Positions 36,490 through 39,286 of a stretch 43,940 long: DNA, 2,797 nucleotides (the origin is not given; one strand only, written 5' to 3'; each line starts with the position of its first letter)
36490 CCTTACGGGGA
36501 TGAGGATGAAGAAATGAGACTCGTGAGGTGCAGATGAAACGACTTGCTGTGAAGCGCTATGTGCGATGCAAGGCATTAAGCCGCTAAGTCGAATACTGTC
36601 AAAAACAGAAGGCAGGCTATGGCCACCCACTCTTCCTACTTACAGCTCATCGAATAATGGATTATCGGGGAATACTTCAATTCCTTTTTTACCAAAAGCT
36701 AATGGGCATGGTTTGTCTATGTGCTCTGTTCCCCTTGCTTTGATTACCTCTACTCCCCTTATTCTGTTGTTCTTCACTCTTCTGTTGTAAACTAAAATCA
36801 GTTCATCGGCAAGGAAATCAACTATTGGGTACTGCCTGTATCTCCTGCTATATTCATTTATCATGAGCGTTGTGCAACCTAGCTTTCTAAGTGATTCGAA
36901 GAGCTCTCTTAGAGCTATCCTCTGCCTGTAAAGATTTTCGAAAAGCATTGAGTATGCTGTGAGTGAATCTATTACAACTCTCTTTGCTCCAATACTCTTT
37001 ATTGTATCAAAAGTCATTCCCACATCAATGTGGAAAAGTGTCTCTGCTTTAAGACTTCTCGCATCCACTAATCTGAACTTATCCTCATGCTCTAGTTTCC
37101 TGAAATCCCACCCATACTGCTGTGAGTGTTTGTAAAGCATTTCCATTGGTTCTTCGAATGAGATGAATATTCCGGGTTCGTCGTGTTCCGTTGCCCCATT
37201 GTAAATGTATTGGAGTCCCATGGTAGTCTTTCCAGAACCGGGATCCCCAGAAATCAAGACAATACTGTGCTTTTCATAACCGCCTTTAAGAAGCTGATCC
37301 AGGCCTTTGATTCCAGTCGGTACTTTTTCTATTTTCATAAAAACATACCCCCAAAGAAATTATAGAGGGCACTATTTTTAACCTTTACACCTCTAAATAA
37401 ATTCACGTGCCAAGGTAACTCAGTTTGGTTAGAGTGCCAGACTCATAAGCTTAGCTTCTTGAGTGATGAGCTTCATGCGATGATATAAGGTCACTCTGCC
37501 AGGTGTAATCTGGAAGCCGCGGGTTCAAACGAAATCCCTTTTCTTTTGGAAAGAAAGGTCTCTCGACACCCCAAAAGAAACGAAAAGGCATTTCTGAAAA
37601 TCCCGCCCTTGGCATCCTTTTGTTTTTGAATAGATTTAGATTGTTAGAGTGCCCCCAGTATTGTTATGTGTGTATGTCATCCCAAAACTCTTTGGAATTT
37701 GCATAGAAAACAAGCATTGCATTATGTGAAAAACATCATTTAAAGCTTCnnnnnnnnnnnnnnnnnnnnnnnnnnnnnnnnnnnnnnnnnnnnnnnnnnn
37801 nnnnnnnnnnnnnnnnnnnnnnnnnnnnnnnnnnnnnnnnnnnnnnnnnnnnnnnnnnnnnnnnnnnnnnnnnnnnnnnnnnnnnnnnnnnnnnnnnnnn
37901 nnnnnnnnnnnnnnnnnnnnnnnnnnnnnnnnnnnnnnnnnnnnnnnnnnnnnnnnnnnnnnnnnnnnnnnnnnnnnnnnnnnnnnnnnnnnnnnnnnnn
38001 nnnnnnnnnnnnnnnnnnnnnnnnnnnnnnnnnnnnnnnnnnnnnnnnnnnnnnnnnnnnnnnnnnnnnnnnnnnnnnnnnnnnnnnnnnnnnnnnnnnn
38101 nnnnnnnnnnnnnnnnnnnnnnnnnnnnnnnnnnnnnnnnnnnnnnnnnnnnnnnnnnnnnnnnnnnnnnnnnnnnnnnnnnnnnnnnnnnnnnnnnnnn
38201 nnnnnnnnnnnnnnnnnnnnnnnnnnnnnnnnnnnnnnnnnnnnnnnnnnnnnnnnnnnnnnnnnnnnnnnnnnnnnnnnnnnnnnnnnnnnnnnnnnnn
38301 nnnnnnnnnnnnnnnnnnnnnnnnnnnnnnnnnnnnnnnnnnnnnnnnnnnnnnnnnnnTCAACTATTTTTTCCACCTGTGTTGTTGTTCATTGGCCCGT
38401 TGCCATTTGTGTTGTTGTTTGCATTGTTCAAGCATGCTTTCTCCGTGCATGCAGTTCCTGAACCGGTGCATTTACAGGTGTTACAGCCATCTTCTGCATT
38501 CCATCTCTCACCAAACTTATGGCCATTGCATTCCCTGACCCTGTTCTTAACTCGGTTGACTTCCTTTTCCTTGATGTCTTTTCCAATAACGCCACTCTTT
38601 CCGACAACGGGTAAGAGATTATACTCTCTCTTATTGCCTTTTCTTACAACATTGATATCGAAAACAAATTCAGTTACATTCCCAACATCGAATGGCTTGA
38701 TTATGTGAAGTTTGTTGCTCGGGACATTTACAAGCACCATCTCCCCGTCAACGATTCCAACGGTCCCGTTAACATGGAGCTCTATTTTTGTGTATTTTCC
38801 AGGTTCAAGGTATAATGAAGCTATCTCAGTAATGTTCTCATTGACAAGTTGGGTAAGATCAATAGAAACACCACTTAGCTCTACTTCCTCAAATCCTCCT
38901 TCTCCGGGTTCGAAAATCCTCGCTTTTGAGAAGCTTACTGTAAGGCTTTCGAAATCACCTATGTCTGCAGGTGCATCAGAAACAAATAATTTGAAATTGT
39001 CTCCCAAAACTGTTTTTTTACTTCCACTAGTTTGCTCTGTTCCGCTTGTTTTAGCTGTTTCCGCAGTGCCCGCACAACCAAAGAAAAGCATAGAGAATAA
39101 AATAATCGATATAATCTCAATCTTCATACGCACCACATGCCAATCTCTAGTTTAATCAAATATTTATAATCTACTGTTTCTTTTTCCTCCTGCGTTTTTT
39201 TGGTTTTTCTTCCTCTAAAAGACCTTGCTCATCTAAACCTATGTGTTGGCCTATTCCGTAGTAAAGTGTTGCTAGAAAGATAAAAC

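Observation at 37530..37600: All three tRNA genes carry a related second intron at T-loop position 59/60, with a textbook bulge-helix-bulge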

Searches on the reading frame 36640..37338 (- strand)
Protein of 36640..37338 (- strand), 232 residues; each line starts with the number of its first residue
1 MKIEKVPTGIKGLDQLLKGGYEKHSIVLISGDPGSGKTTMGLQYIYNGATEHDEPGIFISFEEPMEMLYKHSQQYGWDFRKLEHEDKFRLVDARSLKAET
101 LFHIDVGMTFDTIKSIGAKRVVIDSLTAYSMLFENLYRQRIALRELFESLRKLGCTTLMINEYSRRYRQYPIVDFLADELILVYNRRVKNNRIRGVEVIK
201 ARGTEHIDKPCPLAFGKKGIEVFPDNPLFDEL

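Call 13: search_protein_families(library=pfam, proteins=[window:36640-37338:-])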
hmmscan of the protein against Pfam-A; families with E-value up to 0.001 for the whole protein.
window:36640-37338:- (232 aa): 6 families
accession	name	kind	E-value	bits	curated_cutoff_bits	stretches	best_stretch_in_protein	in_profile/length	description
PF06745.19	ATPase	-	1e-57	195.7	26.6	1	6-225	1-229/231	KaiC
PF13481.12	AAA_25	-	2.4e-07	31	27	1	10-160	19-187/195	AAA domain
PF03796.21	DnaB_C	-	8.3e-07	29.1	27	1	6-70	2-65/255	DnaB-like helicase C terminal domain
PF20720.3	nSTAND3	-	1.7e-05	25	27.2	1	22-55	15-48/155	Novel STAND NTPase 3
PF00154.27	RecA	-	6.6e-05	22.9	27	1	2-78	29-103/262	recA bacterial DNA recombination protein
PF00437.27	T2SSE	-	0.00047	19.4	24.9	1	12-75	130-190/370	Type II/IV secretion system protein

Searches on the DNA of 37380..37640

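Call 34: search_rna_families(source=window, start=37380, end=37640, threshold=evalue, max_evalue=10)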
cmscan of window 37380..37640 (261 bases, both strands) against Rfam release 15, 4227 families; matches with E-value up to 10: 5.
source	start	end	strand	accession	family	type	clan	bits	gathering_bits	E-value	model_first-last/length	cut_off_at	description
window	37527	37635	-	RF02618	SSRC34_2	Gene; sRNA;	-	16.1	48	3.1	1-125/125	no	Streptococcus sRNA 34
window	37412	37545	+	RF00005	tRNA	Gene; tRNA;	CL00001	14.5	29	2.4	4-67/71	no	tRNA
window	37522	37567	+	RF01367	CRISPR-DR54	Gene; CRISPR;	-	14.4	39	4.2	1-37/37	no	CRISPR RNA direct repeat element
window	37532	37579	+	RF01728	STAXI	Gene; sRNA;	-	9.6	40.5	6.9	110-150/153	no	STAXI RNA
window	37512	37571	-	RF02032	GOLLD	Gene;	-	9.1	150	3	1-62/416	no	Giant, ornate, lake- and Lactobacillales-derived (GOLLD) RNA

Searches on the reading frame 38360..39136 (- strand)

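Call 62: search_protein_families(library=pfam, proteins=[window:38360-39136:-])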
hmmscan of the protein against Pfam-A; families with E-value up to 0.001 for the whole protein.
window:38360-39136:- (258 aa): 2 families
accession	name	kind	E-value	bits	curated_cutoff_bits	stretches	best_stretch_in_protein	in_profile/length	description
PF14321.11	DUF4382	-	7e-13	49.4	25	1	48-176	4-136/136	Domain of unknown function (DUF4382)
PF05375.19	Pacifastin_I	-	0.0001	22.4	27.9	1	209-242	5-37/40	Pacifastin inhibitor (LCMII)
